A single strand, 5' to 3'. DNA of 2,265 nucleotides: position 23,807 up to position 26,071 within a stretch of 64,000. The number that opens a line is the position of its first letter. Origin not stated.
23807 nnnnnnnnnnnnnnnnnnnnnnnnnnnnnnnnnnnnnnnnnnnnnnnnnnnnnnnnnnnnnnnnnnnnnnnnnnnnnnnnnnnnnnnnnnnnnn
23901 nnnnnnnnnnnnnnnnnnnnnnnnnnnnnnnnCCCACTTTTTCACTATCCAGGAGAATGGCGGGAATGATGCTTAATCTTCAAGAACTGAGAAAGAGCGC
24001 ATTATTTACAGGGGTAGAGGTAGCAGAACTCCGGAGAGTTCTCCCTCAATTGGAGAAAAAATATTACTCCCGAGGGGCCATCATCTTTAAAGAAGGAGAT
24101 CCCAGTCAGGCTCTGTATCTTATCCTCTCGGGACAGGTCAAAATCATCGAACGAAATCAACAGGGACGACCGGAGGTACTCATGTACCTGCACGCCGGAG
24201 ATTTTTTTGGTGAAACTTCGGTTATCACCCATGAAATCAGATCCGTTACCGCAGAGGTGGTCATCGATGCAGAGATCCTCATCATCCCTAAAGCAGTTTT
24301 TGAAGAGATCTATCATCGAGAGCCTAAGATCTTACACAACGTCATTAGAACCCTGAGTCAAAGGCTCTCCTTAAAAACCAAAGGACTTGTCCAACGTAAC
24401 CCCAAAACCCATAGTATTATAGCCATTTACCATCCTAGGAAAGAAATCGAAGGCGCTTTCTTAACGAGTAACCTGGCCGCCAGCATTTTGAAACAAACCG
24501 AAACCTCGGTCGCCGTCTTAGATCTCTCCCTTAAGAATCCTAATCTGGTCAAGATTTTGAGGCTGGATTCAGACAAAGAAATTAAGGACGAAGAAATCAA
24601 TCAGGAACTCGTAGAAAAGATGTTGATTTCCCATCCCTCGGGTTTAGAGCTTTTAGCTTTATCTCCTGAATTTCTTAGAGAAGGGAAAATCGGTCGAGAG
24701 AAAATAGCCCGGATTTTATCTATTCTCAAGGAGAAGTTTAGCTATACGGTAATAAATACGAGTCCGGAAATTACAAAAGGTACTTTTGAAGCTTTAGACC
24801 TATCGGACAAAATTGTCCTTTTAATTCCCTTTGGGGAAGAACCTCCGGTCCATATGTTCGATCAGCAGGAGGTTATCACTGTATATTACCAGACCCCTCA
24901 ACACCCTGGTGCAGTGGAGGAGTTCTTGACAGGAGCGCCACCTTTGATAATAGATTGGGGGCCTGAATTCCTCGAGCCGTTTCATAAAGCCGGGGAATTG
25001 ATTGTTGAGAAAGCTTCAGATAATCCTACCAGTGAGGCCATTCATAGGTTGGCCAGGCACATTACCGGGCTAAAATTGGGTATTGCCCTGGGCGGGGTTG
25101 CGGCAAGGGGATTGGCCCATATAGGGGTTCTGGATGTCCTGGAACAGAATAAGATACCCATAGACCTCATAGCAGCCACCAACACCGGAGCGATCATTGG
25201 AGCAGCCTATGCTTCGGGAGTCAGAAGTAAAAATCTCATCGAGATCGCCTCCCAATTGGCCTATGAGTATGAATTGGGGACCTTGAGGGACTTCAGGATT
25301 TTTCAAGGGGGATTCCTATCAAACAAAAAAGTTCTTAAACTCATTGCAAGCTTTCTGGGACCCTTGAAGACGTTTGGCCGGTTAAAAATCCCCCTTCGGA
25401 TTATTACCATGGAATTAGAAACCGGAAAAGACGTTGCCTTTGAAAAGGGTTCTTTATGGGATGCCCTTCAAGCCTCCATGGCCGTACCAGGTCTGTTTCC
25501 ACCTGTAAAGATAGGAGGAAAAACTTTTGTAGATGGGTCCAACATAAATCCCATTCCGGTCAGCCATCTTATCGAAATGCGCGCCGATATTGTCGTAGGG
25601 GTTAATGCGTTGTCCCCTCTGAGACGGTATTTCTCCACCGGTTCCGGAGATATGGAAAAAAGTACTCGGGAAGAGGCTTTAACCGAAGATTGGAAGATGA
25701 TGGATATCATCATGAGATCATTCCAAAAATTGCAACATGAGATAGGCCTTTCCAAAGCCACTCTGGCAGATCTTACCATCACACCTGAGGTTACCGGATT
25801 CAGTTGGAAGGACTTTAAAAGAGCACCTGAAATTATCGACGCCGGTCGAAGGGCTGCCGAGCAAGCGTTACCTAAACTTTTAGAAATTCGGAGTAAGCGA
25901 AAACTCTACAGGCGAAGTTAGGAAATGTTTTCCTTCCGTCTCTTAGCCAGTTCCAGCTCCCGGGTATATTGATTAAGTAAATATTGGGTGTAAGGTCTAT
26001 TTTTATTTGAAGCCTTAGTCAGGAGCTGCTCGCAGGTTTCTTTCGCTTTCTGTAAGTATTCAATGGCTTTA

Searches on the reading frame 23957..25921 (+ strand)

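Call 20: search_protein_families(library=pfam, proteins=[window:23957-25921:+], max_evalue=0.00001)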
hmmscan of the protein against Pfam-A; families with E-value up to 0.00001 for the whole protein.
window:23957-25921:+ (654 aa): 2 families
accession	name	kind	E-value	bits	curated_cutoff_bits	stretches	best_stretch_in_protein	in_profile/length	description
PF01734.28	Patatin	-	6.9e-27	95.3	27.7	1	377-538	2-190/191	Patatin-like phospholipase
PF00027.35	cNMP_binding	-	4.9e-22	78.1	27.5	1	35-121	2-88/89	Cyclic nucleotide-binding domain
